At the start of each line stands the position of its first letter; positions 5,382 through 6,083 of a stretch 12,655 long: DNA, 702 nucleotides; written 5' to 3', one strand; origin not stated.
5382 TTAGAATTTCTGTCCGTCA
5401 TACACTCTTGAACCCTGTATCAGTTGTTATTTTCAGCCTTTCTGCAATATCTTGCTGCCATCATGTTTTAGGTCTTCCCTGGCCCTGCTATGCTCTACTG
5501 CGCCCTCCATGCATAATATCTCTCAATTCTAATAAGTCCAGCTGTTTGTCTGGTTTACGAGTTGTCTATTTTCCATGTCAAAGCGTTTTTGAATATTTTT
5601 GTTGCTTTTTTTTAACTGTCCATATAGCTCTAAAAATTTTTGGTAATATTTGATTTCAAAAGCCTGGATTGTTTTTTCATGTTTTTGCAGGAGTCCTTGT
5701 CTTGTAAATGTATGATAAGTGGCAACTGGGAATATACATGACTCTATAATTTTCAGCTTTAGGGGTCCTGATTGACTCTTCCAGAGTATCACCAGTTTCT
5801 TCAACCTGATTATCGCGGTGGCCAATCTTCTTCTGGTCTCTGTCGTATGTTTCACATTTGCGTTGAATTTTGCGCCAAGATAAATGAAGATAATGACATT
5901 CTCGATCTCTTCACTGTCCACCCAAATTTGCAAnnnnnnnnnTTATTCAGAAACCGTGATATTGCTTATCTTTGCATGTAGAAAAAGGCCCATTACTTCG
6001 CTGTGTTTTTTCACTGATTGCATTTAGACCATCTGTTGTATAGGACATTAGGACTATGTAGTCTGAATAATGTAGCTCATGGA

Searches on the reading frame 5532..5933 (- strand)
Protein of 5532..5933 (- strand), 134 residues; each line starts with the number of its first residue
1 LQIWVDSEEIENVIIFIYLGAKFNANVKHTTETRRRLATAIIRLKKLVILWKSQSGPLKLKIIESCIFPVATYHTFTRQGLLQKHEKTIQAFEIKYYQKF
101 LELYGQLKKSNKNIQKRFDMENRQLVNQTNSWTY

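Call 20: search_protein_families(library=pfam, proteins=[window:5532-5933:-], max_evalue=0.01)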
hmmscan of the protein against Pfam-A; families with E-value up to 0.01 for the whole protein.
seq(134 aa): 0 families
